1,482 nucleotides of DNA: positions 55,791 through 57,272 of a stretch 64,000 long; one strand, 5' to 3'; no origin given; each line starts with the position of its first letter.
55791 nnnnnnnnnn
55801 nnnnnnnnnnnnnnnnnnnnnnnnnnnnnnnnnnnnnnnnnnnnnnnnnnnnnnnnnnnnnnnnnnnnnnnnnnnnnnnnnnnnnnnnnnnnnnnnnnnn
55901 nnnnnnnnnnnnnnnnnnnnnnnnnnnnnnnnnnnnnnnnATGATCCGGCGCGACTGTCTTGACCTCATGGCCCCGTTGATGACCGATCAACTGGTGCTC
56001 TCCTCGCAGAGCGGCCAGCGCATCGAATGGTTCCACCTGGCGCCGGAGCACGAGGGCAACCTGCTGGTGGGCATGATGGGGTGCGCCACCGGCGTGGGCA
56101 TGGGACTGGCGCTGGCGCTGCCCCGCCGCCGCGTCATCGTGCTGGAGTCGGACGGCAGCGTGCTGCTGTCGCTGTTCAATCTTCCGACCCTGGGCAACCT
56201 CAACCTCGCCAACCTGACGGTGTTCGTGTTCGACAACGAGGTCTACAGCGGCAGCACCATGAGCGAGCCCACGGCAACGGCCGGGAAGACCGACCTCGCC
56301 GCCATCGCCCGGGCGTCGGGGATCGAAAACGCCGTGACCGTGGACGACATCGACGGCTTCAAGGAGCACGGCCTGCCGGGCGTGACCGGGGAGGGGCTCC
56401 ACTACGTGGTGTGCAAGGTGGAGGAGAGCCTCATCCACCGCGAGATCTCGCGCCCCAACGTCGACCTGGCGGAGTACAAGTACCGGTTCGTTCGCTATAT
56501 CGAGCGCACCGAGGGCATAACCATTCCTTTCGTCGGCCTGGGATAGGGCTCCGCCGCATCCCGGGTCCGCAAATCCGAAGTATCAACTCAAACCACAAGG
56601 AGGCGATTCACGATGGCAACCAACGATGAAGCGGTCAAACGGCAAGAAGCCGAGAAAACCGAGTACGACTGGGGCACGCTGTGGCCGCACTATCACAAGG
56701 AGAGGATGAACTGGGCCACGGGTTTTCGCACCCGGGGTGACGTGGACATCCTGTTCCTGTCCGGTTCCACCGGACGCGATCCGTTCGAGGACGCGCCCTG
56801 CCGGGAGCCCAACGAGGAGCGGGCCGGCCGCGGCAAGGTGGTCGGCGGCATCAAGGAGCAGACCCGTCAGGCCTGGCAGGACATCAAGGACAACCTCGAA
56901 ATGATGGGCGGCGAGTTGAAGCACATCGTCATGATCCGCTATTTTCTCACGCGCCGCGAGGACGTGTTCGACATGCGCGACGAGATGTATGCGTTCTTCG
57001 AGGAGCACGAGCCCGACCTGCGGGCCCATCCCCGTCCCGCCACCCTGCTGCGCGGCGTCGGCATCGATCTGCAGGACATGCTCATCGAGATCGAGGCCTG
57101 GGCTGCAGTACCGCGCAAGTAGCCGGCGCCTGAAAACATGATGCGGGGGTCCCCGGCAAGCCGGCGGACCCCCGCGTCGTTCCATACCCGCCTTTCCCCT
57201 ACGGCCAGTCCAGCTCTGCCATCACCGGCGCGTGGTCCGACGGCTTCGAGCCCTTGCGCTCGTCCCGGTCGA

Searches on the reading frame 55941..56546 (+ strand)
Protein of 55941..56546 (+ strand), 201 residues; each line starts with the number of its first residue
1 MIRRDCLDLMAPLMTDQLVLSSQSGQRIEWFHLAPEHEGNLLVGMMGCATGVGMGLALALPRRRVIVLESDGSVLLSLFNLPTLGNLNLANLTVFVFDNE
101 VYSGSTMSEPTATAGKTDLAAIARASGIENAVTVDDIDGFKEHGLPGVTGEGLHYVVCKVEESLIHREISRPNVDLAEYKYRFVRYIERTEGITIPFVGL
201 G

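Call 5: search_protein_families(library=pfam, proteins=[window:55941-56546:+], max_evalue=10)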
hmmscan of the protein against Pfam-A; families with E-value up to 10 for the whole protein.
window:55941-56546:+ (201 aa): 1 family
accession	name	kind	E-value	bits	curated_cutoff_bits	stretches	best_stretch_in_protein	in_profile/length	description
PF02775.26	TPP_enzyme_C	-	8.8e-13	48.8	21.9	1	42-142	26-135/151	Thiamine pyrophosphate enzyme, C-terminal TPP binding domain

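Call 6: search_protein_families(library=ncbifam, proteins=[window:55941-56546:+], max_evalue=10)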
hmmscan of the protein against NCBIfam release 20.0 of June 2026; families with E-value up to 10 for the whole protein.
window:55941-56546:+ (201 aa): 37 families (the best 25 are shown)
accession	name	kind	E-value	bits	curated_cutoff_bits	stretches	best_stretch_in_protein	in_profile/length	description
TIGR03846.1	sulfopy_beta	equivalog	8.1e-25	87.8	221.5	1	3-185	1-179/182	sulfopyruvate decarboxylase subunit beta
TIGR03297.1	Ppyr-DeCO2ase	equivalog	3.5e-24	85.5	312.5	1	29-187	200-360/360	phosphonopyruvate decarboxylase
NF004813.0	PRK06163.1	equivalog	2.4e-23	82.9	240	1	41-165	54-177/202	hypothetical protein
NF005760.0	PRK07586.1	equivalog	1.3e-06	27.7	363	1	33-103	373-443/514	acetolactate synthase large subunit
NF009122.0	PRK12474.1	subfamily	4.7e-05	22.4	835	1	35-103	380-447/518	hypothetical protein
NF005651.0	PRK07418.1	subfamily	0.00029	19.2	942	1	43-129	434-529/617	acetolactate synthase large subunit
NF006524.0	PRK08978.1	equivalog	0.0004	18.8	738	1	14-100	365-456/548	acetolactate synthase 2 catalytic subunit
TIGR03254.1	oxalate_oxc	equivalog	0.00065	18.5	739.4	1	44-133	414-505/554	oxalyl-CoA decarboxylase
NF006203.0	PRK08327.1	equivalog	0.00075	18.1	456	1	40-106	428-495/571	thiamine pyrophosphate-requiring protein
NF004516.0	PRK05858.1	equivalog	0.0012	17.5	587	1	43-94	409-463/548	acetolactate synthase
NF006016.1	PRK08155.1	equivalog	0.0012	17.3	870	1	43-100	408-464/554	acetolactate synthase large subunit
NF005485.1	PRK07092.1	equivalog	0.0015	17.4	493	1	44-104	396-455/523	benzoylformate decarboxylase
TIGR00118.1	acolac_lg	equivalog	0.0015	17.1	538.35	1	43-102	409-477/557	biosynthetic-type acetolactate synthase large subunit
TIGR04377.1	myo_inos_iolD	equivalog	0.0016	17.1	715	1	45-104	441-499/616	3D-(3,5/4)-trihydroxycyclohexane-1,2-dione acylhydrolase (decyclizing)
NF006052.0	PRK08199.1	subfamily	0.0018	16.7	539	1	43-113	414-483/559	thiamine pyrophosphate protein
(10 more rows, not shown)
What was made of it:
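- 55941..56546 (+): TPP-enzyme C-terminal-domain subunit (beta); 4-nt overlap with the alpha gene. TIGR03846 scores 87.8 bits, below the 221.5 cut-off (calls 5, 6).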

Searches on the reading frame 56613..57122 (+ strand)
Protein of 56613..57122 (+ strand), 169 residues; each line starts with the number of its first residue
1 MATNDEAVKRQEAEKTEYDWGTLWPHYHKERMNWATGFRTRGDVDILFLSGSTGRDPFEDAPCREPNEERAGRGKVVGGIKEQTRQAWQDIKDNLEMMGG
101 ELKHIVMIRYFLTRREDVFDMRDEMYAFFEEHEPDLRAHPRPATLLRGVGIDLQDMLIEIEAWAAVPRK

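Call 5: search_protein_families(library=pfam, proteins=[window:56613-57122:+], max_evalue=10)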
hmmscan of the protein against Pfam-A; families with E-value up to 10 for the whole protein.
window:56613-57122:+ (169 aa): 2 families
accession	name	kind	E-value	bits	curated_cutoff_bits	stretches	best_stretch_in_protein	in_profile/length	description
PF01042.26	Ribonuc_L-PSP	-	3.6e-11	43.6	27.3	1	46-166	20-121/121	Endoribonuclease L-PSP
PF02912.23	Phe_tRNA-synt_N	-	0.098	13.1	22.3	1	66-96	31-61/69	Aminoacyl tRNA synthetase class II, N-terminal domain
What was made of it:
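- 56613..57122 (+): RidA/YjgF-family protein; last gene of the conserved five-gene unit. PF01042 at E=3.6e-11 (call 5).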

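Call 6: search_protein_families(library=ncbifam, proteins=[window:56613-57122:+], max_evalue=10)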
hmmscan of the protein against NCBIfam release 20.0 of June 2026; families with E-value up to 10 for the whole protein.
window:56613-57122:+ (169 aa): 3 families
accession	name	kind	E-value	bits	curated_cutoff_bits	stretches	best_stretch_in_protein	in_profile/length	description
TIGR00004.1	TIGR00004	subfamily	1.6e-05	25.1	106.25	1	74-154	39-120/125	Rid family detoxifying hydrolase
TIGR03610.1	RutC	equivalog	0.0046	17.1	169.1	1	77-163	45-123/127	pyrimidine utilization protein C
NF008490.0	PRK11401.1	equivalog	0.037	13.9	222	1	74-135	40-101/129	enamine/imine deaminase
